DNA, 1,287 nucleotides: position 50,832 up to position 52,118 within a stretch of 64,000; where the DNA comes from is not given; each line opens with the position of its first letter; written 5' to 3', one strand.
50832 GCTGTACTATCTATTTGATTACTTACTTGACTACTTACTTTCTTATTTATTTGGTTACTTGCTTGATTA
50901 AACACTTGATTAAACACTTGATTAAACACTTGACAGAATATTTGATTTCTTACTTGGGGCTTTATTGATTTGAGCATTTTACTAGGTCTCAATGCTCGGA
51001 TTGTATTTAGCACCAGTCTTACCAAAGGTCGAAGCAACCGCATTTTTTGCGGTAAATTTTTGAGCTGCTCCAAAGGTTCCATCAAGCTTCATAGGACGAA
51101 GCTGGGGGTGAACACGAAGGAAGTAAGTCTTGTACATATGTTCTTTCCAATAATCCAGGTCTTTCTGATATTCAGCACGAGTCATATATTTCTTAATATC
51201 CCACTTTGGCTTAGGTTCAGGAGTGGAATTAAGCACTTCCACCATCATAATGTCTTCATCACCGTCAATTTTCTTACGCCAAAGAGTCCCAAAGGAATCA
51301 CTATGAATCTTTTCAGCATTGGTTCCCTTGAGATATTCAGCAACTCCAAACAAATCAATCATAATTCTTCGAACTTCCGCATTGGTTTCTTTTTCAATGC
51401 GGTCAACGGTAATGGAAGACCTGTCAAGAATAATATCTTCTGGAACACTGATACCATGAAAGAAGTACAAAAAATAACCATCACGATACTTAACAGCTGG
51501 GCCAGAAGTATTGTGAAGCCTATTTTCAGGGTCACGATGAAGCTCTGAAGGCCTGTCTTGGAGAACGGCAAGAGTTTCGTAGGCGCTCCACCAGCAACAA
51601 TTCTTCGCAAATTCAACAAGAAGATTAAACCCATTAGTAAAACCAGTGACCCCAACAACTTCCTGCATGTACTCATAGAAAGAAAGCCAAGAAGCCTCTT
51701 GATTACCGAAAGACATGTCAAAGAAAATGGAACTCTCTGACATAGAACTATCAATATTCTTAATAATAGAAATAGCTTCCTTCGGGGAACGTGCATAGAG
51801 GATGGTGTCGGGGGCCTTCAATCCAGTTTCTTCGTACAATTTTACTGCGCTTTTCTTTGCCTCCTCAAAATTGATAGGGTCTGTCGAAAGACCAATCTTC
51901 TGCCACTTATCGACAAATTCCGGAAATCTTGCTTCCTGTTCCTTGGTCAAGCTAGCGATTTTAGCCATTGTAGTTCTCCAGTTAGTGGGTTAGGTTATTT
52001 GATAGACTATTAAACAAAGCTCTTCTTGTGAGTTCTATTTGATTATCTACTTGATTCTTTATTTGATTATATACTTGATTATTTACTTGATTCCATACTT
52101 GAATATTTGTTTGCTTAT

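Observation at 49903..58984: Ten genes built from 12-nt tandem repeats encoding (x-N-Q-V)n proteins with an invariant start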

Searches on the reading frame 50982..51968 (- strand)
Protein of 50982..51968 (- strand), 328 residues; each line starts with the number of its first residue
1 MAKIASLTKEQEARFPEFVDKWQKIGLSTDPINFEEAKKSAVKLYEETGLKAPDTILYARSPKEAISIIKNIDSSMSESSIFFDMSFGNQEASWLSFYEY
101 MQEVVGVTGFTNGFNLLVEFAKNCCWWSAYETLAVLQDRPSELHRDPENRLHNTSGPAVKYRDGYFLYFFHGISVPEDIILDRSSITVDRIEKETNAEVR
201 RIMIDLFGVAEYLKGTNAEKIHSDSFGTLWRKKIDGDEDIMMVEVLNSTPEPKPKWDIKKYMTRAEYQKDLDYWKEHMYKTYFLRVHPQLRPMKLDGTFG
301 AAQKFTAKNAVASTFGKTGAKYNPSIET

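Call 7: search_protein_families(library=pfam, proteins=[window:50982-51968:-], max_evalue=0.1)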
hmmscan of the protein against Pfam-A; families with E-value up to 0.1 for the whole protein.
window:50982-51968:- (328 aa): 1 family
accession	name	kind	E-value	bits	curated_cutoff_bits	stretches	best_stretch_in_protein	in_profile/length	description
PF20530.3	DUF6745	-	3.7e-50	170.5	27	1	82-254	5-169/206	Domain of unknown function (DUF6745)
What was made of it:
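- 50982..51968 (-): DUF6745 protein (328 aa) without the internal tetrapeptide repeat; the proposed partner of the mini-genes. Pfam PF20530, E 3.7e-50 (call 7).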

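Call 10: search_protein_families(library=phrogs, proteins=[window:50982-51968:-], max_evalue=0.01)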
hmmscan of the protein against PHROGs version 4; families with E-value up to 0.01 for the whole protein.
window:50982-51968:- (328 aa): 1 family
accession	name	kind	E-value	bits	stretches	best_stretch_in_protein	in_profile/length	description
phrog_31813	-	unknown function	9.9e-12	45.6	1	90-222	173-305/378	-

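Call 14: search_dna_similar(query=window:50982-51968:-, collection=phages, mode=protein)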
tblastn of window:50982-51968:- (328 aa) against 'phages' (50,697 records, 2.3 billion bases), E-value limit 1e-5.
Records with a match: 11; places in all: 11; records where one place covers at least 80% of the query: 0.
Best place of each record, by identity: <60% 11.
By first word of the organism name: Microcystis 8; Mycobacterium 1; Caudoviricetes 1; Cyanophage 1.
By host as written in the record: Microcystis aeruginosa FACHB524 4; - 3; Microcystis aeruginosa 2; Mycobacterium abscessus GD102 1; Cyanobacteria 1.
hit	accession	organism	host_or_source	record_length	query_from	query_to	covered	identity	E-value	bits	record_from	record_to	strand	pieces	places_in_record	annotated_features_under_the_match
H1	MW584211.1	Mycobacterium phage prophiGD102-1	Mycobacterium abscessus GD102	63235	91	217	39%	36.2%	4e-16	85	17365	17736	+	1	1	38: hypothetical protein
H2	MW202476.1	Caudoviricetes sp.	Manatee Spring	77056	87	224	42%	32.4%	1e-19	96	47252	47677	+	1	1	hypothetical protein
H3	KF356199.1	Microcystis phage MaMV-DC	Microcystis aeruginosa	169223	93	225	41%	29.4%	3e-7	58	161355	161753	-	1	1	hypothetical protein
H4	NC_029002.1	Microcystis phage MaMV-DC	Microcystis aeruginosa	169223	93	225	41%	29.4%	3e-7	58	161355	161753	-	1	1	hypothetical protein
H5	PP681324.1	Microcystis phage MaMV-DL02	Microcystis aeruginosa FACHB524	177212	93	221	39%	30.3%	7e-8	60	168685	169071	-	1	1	hypothetical protein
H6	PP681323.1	Microcystis phage MaMV-DL01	Microcystis aeruginosa FACHB524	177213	93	221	39%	30.3%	7e-8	60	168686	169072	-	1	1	hypothetical protein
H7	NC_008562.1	Microcystis phage LMM01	-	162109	93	221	39%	29.5%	4e-7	58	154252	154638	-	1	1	hypothetical protein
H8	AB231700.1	Microcystis phage LMM01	-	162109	93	221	39%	29.5%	4e-7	58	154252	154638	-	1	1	hypothetical protein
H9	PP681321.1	Microcystis phage MaMV-CH01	Microcystis aeruginosa FACHB524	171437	93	221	39%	29.5%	5e-7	57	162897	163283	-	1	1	hypothetical protein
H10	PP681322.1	Microcystis phage MaMV-CH02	Microcystis aeruginosa FACHB524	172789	93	221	39%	29.5%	5e-7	57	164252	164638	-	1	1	hypothetical protein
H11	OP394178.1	Cyanophage MaMV-DH01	Cyanobacteria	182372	93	221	39%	29.5%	5e-7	57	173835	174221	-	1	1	hypothetical protein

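Call 28: find_homologous_proteins(query=window:50982-51968:-, max_evalue=0.00001)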
Query window:50982-51968:- (328 aa): 198 proteins with E <= 0.00001 among 822 candidates; the best 120 are listed.
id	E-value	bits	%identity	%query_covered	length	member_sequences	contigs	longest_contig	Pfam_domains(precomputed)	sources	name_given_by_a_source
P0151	2.8e-221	751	100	100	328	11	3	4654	PF20530.4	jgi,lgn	jgi:hypothetical protein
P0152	6.0e-200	681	90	100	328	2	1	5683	PF20530.4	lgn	-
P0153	2.4e-102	360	50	98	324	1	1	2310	PF20530.4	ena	-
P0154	9.5e-101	355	49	99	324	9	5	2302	PF20530.4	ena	-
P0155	9.1e-97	342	48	100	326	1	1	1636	PF20530.4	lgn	-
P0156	2.1e-74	269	43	98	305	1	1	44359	PF20530.4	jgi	jgi:hypothetical protein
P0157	1.5e-67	246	43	74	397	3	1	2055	PF20530.4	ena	-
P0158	1.9e-65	239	41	99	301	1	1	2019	PF20530.4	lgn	-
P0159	5.3e-65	238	39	100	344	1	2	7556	PF20530.4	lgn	-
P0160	4.3e-63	231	37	99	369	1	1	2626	PF20530.4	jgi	jgi:hypothetical protein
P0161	2.5e-62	229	39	97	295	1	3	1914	PF20530.4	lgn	-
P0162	4.6e-62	228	40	99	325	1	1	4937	PF20530.4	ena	-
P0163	6.7e-62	227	35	99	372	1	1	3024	PF20530.4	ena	-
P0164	8.5e-62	227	39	99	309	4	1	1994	PF20530.4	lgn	-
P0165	8.4e-59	217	45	74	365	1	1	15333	PF20530.4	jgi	jgi:hypothetical protein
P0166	1.1e-58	217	41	74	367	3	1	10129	PF20530.4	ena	-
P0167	4.1e-58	215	39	99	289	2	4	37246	PF20530.4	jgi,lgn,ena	-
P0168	2.1e-55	206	36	99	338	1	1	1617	PF20530.4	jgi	jgi:hypothetical protein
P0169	7.6e-55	204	48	68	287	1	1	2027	PF20530.4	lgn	-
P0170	9.4e-55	204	36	99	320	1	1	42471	PF20530.4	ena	-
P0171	1.1e-54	204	46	65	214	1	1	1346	PF20530.4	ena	-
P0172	1.9e-54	203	38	100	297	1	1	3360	PF20530.4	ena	-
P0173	3.6e-54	202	39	72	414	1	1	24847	PF20530.4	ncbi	-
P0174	4.8e-54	202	38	74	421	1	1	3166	PF20530.4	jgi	jgi:hypothetical protein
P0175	6.7e-54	201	38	99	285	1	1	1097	PF20530.4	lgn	-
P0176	1.7e-53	200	40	74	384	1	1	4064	PF20530.4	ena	-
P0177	2.6e-53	199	40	74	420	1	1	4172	PF20530.4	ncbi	-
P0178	2.5e-52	196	35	98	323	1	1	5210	PF20530.4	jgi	jgi:hypothetical protein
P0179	7.6e-52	194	44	75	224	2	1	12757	PF20530.4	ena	-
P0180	7.9e-52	194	35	100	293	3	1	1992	PF20530.4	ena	-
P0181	1.1e-51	194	36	99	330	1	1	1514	PF20530.4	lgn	-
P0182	2.6e-51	193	36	99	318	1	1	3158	PF20530.4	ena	-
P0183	3.2e-51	192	45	68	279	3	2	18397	PF20530.4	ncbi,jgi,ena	jgi:hypothetical protein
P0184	6.6e-51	191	33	98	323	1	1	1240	PF20530.4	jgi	jgi:hypothetical protein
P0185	6.9e-51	191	37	100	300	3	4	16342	PF20530.4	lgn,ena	-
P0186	3.1e-50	189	44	74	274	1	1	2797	PF20530.4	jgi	jgi:hypothetical protein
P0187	3.2e-50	189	36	95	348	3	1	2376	PF20530.4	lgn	-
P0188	6.3e-50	188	40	71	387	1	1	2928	PF20530.4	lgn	-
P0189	8.5e-50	188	35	100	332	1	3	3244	PF20530.4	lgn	-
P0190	2.0e-49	187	38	94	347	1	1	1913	PF20530.4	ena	-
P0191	2.1e-49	186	38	99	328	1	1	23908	PF20530.4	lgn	-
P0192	5.2e-49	185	37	99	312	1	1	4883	PF20530.4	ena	-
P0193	6.4e-49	185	29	99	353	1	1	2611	PF20530.4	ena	-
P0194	7.6e-49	185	41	73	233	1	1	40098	PF20530.4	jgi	jgi:hypothetical protein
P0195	1.4e-48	184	46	64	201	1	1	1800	PF20530.4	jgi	jgi:hypothetical protein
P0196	1.7e-48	183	36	94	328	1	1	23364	PF20530.4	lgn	-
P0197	5.1e-48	182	35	95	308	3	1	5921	PF20530.4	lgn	-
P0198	7.5e-48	181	39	74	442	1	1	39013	PF20530.4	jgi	-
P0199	9.1e-48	181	35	99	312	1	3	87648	PF20530.4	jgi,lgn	jgi:hypothetical protein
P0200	1.1e-47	181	39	74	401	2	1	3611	PF20530.4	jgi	jgi:hypothetical protein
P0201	3.3e-47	179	33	100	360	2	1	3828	PF20530.4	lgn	-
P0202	1.4e-46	177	41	73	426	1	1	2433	PF20530.4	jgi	-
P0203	1.6e-46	177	36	99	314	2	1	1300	PF20530.4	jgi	jgi:hypothetical protein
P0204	4.5e-46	175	34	100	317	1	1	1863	PF20530.4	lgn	-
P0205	8.9e-46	175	35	99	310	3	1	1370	PF20530.4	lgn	-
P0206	1.3e-45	174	38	75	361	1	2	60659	PF20530.4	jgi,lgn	-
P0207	1.8e-45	173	35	99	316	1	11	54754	PF20530.4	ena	-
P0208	2.0e-45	173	36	81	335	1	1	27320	PF20530.4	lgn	-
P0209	1.1e-44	171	30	99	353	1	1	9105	PF20530.4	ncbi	-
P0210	1.2e-44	171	37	89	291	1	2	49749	PF20530.4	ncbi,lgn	-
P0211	1.7e-44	170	43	65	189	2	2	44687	PF20530.4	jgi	-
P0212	2.3e-44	170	42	67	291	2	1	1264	PF20530.4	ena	-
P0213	3.4e-44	169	34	100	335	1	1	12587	PF20530.4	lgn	-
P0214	4.0e-44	169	32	75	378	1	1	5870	PF20530.4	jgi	-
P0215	4.6e-44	169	30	98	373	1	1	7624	PF20530.4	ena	-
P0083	1.4e-43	167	39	74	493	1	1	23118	PF20530.4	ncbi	-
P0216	1.7e-43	167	33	73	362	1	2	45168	PF20530.4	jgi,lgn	jgi:hypothetical protein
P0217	2.9e-43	166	41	63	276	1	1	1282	PF20530.4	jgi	jgi:hypothetical protein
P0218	4.0e-43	166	30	99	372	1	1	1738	PF20530.4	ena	-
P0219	4.0e-43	166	35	77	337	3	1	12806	PF20530.4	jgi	jgi:hypothetical protein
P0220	5.2e-43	165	35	65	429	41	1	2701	PF20530.4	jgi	jgi:hypothetical protein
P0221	7.4e-43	165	36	75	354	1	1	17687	PF20530.4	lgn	-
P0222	1.1e-42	164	32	100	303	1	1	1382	PF20530.4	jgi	jgi:hypothetical protein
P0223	2.0e-42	164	36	83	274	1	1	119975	PF20530.4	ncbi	ncbi:DUF6745 domain-containing protein, partial [Paraburkholderia caballeronis]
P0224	2.6e-42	163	38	74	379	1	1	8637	PF20530.4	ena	-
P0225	4.9e-42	162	33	97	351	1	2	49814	PF20530.4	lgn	-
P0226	5.9e-42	162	35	100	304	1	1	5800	PF20530.4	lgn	-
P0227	1.2e-41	161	36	75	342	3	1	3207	PF20530.4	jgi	jgi:hypothetical protein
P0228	1.5e-41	161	36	80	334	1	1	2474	PF20530.4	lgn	-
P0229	3.2e-41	160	39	75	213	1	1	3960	PF20530.4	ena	-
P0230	3.4e-41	159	41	66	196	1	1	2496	PF20530.4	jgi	jgi:hypothetical protein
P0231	4.0e-41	159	40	73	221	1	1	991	PF20530.4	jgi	jgi:hypothetical protein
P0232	4.1e-41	159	35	100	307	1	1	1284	PF20530.4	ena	-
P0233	7.0e-41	158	38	73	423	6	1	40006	PF20530.4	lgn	-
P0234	1.1e-40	158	36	75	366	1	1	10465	PF20530.4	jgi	jgi:hypothetical protein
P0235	2.2e-40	157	38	74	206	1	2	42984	PF20530.4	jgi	jgi:hypothetical protein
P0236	2.5e-40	157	32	100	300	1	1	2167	PF20530.4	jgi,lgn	-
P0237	3.5e-40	156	38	70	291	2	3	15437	PF20530.4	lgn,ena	-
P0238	4.0e-40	156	39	73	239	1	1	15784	PF20530.4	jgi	-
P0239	4.5e-40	156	36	75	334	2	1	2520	PF20530.4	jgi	jgi:hypothetical protein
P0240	6.5e-40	155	35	67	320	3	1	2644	PF20530.4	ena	-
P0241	6.7e-40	155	38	73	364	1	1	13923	PF20530.4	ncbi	-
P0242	7.8e-40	155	45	62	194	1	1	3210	PF20530.4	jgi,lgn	jgi:hypothetical protein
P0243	8.3e-40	155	29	91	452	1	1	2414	PF20530.4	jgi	jgi:hypothetical protein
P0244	1.1e-39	154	36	77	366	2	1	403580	PF20530.4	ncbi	ncbi:DUF6745 domain-containing protein [Longispora urticae]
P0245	1.2e-39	154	39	73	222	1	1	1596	PF20530.4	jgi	-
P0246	1.6e-39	154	39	43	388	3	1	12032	PF20530.4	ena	-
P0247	2.2e-39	154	37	72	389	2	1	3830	PF20530.4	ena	-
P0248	2.4e-39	153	33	75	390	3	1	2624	PF20530.4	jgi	jgi:hypothetical protein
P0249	1.0e-38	151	32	73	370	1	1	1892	PF20530.4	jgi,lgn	jgi:hypothetical protein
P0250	1.2e-38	151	32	100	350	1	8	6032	PF20530.4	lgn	-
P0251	1.7e-38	151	41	64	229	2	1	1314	PF20530.4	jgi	jgi:hypothetical protein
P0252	1.9e-38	150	38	75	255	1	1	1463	PF20530.4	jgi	jgi:hypothetical protein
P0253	3.0e-38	150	39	73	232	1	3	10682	PF20530.4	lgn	-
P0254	3.7e-38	149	46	57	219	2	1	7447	PF20530.4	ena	-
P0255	4.9e-38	149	36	74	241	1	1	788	PF20530.4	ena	-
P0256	6.9e-38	149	34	96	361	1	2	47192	PF20530.4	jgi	-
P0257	1.4e-37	148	34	78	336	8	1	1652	PF20530.4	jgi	jgi:hypothetical protein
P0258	2.4e-37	147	36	69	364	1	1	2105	PF20530.4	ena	-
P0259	3.3e-37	146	37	48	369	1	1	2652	PF20530.4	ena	-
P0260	3.8e-37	146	33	97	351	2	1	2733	PF20530.4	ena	-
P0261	8.9e-37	145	41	62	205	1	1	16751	PF20530.4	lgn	-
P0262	9.1e-37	145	35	76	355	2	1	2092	PF20530.4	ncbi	-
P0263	1.5e-36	144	40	64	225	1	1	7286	PF20530.4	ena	-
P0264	1.7e-36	144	33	74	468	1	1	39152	PF20530.4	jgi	jgi:Domain of unknown function (DUF6745)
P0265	3.0e-36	143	36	71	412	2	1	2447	PF20530.4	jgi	jgi:hypothetical protein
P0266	3.6e-36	143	29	100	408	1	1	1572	PF20530.4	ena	-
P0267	4.5e-36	143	31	99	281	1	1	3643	PF20530.4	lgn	-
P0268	8.2e-36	142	36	64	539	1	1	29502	PF20530.4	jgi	jgi:hypothetical protein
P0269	1.0e-35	141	36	76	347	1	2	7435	PF20530.4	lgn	-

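Call 29: find_encoding_contigs(protein=P0151, flank=10000, max_places=6)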
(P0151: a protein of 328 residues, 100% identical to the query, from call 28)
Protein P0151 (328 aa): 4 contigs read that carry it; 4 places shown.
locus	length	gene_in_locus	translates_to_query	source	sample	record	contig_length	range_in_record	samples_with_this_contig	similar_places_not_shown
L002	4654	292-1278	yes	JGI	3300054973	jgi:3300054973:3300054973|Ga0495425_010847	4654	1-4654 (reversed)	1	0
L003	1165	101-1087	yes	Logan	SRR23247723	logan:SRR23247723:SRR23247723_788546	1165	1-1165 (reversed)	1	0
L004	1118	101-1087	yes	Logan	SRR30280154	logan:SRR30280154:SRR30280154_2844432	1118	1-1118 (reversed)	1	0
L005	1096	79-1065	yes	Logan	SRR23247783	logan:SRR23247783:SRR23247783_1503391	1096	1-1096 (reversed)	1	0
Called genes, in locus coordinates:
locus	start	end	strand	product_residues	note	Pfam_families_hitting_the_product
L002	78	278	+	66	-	-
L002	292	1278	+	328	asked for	PF20530:DUF6745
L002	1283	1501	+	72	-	-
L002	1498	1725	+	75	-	-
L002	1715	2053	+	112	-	-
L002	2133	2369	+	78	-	-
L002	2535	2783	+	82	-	-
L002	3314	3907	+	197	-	-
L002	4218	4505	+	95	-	-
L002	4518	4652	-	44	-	?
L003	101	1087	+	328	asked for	PF20530:DUF6745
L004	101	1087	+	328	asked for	PF20530:DUF6745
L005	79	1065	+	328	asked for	PF20530:DUF6745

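Call 30: find_encoding_contigs(protein=P0152, flank=10000, max_places=6)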
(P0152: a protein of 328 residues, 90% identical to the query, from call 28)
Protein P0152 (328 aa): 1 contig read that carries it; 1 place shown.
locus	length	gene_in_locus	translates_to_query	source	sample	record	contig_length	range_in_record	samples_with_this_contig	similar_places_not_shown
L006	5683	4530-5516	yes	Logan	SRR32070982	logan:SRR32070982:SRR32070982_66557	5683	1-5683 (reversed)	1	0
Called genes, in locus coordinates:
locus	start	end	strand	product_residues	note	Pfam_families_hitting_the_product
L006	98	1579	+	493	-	-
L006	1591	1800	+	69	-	-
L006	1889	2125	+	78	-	-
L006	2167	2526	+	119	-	PF26820:Phage_T4_Y00F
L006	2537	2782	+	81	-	-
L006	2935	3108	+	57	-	-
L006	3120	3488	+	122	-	-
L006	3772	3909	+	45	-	-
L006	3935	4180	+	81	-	-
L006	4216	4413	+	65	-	-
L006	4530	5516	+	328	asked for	PF20530:DUF6745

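Call 43: find_encoding_contigs(protein=P0156, flank=10000, max_places=2)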
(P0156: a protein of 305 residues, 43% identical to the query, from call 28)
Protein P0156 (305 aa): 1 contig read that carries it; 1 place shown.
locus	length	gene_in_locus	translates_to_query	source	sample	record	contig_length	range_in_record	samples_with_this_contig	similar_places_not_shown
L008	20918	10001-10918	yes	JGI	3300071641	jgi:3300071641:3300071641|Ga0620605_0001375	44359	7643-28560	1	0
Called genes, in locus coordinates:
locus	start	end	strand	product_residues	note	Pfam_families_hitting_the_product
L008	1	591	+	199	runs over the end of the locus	-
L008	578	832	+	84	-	-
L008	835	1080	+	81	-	-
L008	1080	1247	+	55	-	-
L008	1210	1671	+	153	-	-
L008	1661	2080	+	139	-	-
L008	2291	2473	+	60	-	-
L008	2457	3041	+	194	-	-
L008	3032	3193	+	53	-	-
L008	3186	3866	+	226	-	-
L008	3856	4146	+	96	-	-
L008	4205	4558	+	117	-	-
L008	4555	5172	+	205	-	-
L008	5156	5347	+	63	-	-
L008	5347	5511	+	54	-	-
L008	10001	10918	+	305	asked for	PF20530:DUF6745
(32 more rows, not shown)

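Call 44: find_encoding_contigs(protein=P0199, flank=10000, max_places=2)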
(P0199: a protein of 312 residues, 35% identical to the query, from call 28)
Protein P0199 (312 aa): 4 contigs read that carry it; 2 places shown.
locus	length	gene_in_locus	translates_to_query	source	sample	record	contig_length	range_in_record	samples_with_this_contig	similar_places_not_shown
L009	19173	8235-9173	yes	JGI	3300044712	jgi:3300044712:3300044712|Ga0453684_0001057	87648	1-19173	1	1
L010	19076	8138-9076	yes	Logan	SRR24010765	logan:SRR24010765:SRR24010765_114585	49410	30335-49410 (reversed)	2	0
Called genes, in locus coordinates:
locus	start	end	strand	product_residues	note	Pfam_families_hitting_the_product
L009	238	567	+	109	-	-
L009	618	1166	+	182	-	-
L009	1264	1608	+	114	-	-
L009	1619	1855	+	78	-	-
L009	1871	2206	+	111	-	-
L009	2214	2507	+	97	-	PF11171:DUF2958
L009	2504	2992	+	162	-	-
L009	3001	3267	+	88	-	-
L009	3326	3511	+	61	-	-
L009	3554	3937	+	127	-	-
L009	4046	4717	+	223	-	-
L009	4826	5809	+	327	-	-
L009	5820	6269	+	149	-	-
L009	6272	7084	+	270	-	-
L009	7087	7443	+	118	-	-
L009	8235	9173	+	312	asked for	PF20530:DUF6745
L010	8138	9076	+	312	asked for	PF20530:DUF6745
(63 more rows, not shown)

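Call 47: predict_structure(alignment_id=A2)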
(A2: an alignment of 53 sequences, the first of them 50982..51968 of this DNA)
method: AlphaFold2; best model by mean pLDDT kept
length: 328 residues; sequences in the alignment: 53
mean_pLDDT: 94.6   pTM: 0.83
mean pLDDT of the five models: 94.6, 94.6, 94.2, 93.7, 93.1
residues with pLDDT >= 90: 296; 70-90: 29; 50-70: 3; < 50: 0
segments of 3 or more residues with pLDDT < 50: none
pLDDT, mean of each block of 10 residues (from residue 1): 86 97 97 98 95 98 98 97 92 93 89 87 96 97 97 98 98 98 97 96 95 94 97 93 94 88 91 94 95 96 98 97 87
secondary structure, 60 per line:
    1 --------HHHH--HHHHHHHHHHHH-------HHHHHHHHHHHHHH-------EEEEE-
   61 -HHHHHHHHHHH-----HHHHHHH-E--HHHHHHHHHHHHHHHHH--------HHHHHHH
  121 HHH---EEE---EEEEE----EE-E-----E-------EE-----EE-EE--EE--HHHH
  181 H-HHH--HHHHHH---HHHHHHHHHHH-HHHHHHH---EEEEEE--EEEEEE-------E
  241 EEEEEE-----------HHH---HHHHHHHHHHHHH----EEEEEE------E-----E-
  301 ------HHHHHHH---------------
elements in order: H9-12 H15-26 H34-47 E55-59 H62-72 H78-84 H89-105 H114-123 E127-129 E133-137 H177-181 H188-193 H197-207 H209-215 E219-224 E227-232 E240-246 H264-276 E281-286 H307-313
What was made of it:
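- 50982..51968 (-): AF2 pLDDT 94.6 (call 47).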

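Call 49: search_solved_structures(query=A2, max_evalue=1)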
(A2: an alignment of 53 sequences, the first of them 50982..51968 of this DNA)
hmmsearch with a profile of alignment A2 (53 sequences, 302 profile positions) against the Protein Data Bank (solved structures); distinct sequences matched with E-value up to 1: 3.
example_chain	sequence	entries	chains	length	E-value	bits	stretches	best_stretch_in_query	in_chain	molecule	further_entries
1f05_A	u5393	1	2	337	0.038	16.7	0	129-184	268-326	TRANSALDOLASE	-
2cwn_A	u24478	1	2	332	0.19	14.4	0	142-184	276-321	Transaldolase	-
2e1d_A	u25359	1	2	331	0.21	14.3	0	142-184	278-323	Transaldolase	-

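Call 50: search_protein_families(library=padloc, proteins=[window:50982-51968:-], max_evalue=0.01)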
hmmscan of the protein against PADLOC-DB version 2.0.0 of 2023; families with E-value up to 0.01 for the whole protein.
window:50982-51968:- (328 aa): 0 families

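Call 51: search_protein_families(library=ncbifam, proteins=[window:50982-51968:-], max_evalue=0.01)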
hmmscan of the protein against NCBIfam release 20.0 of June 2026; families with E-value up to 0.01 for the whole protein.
window:50982-51968:- (328 aa): 0 families
